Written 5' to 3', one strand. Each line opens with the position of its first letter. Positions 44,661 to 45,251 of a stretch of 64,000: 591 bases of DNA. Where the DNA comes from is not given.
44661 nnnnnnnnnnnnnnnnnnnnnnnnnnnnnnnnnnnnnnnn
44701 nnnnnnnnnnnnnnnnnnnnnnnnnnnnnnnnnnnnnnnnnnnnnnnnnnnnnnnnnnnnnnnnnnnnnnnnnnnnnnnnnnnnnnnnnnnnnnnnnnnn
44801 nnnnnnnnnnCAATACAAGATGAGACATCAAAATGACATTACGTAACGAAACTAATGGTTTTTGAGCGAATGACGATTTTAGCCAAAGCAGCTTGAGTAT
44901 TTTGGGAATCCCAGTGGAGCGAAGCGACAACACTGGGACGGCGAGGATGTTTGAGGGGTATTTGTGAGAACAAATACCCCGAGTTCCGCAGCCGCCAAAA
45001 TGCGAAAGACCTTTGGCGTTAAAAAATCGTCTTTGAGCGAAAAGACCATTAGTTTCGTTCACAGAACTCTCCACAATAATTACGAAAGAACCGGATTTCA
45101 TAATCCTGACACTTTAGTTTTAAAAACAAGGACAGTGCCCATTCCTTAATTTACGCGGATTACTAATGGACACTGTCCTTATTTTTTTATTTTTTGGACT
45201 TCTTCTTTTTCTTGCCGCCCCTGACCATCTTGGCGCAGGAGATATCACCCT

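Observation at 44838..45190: Highly structured ~225-nt element with ~40-nt terminal inverted repeats upstream of the GT2 gene: MITE or novel ncRNA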

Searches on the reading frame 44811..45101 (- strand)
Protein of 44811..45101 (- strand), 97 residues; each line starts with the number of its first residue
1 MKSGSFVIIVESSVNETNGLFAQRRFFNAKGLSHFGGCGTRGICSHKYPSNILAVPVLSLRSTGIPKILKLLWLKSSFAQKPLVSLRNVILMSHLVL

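Call 38: find_homologous_proteins(query=window:44811-45101:-, max_evalue=0.001)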
Query seq(97 aa) (97 aa): 12 proteins with E <= 0.001 among 16 candidates.
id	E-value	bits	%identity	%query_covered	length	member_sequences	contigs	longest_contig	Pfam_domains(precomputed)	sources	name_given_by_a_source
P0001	1.2e-47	178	89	97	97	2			-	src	-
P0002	4.6e-41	157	89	86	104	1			-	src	-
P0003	4.2e-40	154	97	74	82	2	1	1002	-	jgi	-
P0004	2.3e-37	145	87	78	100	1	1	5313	-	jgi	-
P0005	1.9e-34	136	81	82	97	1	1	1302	-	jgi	-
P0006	3.0e-34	135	80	82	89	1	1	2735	-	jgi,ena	-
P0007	1.1e-31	127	87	73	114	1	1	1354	-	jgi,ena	-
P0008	1.7e-20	91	73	68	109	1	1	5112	-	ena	-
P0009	1.7e-6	46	79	34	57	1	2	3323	-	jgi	-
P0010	1.7e-5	43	81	32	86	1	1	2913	-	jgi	jgi:hypothetical protein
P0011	1.9e-5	43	63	47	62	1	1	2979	-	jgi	jgi:hypothetical protein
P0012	2.1e-5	43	54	54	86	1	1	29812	-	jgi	jgi:hypothetical protein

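Call 40: find_encoding_contigs(protein=P0012, flank=4000, max_places=3)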
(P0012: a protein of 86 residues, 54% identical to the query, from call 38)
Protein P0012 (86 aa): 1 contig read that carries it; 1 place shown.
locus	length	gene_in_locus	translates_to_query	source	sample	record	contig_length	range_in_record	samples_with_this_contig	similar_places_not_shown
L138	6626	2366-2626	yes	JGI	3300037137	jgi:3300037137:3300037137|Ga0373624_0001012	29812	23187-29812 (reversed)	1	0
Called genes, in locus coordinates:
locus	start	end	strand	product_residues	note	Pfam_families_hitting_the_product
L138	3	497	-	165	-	?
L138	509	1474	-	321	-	PF13177:DNA_pol3_delta2, PF00004:AAA (weak), PF09115:DNApol3-delta_C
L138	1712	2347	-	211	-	PF13521:AAA_28 (weak), PF02223:Thymidylate_kin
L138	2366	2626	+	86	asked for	-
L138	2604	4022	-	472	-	PF01406:tRNA-synt_1e, PF09334:tRNA-synt_1g (weak), PF00133:tRNA-synt_1 (weak), PF09334:tRNA-synt_1g, PF01921:tRNA-synt_1f (weak), PF09190:DALR_2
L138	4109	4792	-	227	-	PF25087:GMPPB_C (faint), PF00132:Hexapep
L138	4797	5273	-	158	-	PF02542:YgbB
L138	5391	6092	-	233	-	PF00483:NTP_transferase (weak), PF01128:IspD, PF12804:NTP_transf_3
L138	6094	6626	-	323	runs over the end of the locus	PF27675:YCF81_N (weak), PF01850:PIN (weak)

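Call 41: find_encoding_contigs(protein=P0008, flank=4000, max_places=3)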
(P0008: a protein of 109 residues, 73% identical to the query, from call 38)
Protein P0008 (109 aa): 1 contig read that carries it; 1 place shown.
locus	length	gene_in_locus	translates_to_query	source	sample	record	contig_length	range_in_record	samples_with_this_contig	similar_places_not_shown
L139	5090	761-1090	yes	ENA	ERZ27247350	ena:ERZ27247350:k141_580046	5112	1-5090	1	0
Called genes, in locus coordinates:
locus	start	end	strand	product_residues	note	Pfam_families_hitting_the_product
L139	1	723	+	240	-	?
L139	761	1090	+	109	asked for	-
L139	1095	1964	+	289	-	PF02899:Phage_int_SAM_1, PF13495:Phage_int_SAM_4 (weak), PF00589:Phage_integrase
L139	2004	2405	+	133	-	PF04413:Glycos_transf_N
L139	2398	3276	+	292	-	PF04413:Glycos_transf_N, PF00534:Glycos_transf_1 (weak)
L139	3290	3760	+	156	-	PF03449:GreA_GreB_N, PF01272:GreA_GreB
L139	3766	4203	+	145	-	PF00383:dCMP_cyt_deam_1, PF14437:MafB19-deam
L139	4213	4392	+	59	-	-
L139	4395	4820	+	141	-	-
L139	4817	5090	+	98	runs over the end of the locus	?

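Call 42: find_encoding_contigs(protein=P0010, flank=4000, max_places=3)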
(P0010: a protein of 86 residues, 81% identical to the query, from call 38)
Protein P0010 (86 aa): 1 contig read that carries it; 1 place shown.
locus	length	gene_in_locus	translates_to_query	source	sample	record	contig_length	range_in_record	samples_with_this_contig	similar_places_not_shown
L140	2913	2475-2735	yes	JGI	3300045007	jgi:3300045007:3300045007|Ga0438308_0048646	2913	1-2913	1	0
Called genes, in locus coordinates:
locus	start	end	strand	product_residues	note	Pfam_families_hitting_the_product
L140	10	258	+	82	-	PF02542:YgbB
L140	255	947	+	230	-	PF25087:GMPPB_C (faint), PF00132:Hexapep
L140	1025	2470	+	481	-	PF01406:tRNA-synt_1e, PF09334:tRNA-synt_1g (weak), PF00133:tRNA-synt_1 (weak), PF09334:tRNA-synt_1g (weak), PF09190:DALR_2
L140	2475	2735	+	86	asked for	-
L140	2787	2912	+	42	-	?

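Call 43: find_encoding_contigs(protein=P0011, flank=4000, max_places=3)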
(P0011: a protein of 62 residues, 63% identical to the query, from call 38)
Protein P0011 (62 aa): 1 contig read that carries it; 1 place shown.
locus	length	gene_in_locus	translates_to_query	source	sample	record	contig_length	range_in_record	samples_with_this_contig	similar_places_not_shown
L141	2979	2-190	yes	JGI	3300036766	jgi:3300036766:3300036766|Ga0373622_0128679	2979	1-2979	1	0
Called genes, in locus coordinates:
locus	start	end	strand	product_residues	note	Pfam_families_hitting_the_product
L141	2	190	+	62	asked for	?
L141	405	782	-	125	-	PF00072:Response_reg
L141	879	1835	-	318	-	PF01661:Macro, PF00293:NUDIX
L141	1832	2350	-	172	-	PF22769:DCD, PF00692:dUTPase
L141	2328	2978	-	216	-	?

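Call 45: find_encoding_contigs(protein=P0005, flank=3000, max_places=3)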
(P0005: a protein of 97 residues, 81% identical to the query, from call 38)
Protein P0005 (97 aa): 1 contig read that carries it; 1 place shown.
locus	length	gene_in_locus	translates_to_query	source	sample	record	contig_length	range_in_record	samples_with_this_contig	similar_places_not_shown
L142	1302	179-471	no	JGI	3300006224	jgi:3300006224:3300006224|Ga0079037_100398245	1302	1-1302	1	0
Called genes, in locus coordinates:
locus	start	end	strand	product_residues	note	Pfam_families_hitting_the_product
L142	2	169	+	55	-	?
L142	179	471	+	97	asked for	-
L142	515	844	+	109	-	PF12836:HHH_3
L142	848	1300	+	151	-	?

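Call 46: find_encoding_contigs(protein=P0006, flank=3000, max_places=3)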
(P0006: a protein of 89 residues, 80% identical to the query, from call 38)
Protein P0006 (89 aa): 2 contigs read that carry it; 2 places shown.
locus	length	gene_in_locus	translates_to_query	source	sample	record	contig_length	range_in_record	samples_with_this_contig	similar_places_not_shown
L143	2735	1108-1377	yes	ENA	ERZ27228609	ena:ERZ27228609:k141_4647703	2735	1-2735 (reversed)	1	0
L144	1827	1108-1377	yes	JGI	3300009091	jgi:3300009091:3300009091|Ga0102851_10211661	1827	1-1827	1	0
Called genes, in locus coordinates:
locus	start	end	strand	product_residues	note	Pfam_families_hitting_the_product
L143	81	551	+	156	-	-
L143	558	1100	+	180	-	PF02677:QueH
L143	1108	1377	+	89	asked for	-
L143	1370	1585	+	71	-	PF11146:DUF2905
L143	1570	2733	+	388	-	?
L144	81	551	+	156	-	-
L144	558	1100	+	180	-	PF02677:QueH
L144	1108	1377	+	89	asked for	-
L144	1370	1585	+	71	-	PF11146:DUF2905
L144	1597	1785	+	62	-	-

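Call 47: find_encoding_contigs(protein=P0007, flank=3000, max_places=3)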
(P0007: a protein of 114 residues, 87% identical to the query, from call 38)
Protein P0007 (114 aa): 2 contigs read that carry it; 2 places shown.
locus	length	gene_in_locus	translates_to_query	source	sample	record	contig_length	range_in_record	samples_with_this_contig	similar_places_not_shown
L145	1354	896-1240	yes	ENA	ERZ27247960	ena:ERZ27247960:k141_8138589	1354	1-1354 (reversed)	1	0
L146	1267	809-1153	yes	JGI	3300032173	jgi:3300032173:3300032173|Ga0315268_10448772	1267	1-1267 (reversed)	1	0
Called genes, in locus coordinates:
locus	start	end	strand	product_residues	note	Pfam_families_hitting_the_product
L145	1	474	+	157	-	?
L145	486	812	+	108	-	PF07883:Cupin_2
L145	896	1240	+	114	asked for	-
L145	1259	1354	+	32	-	?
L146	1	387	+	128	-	?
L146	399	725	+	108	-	PF07883:Cupin_2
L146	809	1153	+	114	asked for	-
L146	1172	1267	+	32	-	?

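Call 48: find_encoding_contigs(protein=P0009, flank=3000, max_places=3)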
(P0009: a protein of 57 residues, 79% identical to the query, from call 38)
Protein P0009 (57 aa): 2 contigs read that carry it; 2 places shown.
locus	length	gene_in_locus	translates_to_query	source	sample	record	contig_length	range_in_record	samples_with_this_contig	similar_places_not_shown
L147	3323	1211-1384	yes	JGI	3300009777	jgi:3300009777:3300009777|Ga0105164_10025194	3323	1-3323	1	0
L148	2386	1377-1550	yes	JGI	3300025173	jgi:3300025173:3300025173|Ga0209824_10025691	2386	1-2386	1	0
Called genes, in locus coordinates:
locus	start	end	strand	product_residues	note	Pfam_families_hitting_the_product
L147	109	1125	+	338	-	PF00586:AIRS, PF02769:AIRS_C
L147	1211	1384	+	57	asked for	-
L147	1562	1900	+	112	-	-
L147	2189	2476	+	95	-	-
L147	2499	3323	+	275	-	?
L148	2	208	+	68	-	?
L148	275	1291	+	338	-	PF00586:AIRS, PF02769:AIRS_C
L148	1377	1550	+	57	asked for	-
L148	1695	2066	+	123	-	-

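Call 76: list_cluster_members(proteins=[P0001, P0002, P0021, P0013])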
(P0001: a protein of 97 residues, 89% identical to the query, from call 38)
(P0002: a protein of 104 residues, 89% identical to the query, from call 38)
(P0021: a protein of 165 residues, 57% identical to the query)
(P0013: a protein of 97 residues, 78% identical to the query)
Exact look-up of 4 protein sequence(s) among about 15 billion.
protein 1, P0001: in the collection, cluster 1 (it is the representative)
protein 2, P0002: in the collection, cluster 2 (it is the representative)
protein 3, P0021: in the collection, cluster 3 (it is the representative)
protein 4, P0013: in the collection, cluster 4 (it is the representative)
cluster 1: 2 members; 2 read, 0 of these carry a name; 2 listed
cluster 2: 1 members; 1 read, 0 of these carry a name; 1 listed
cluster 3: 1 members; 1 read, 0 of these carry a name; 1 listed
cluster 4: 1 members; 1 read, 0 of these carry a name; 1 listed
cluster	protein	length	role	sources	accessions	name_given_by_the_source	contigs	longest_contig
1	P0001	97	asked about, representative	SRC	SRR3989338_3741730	-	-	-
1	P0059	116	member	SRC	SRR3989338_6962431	-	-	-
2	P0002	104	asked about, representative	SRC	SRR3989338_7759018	-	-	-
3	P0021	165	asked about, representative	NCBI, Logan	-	-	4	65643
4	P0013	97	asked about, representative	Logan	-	-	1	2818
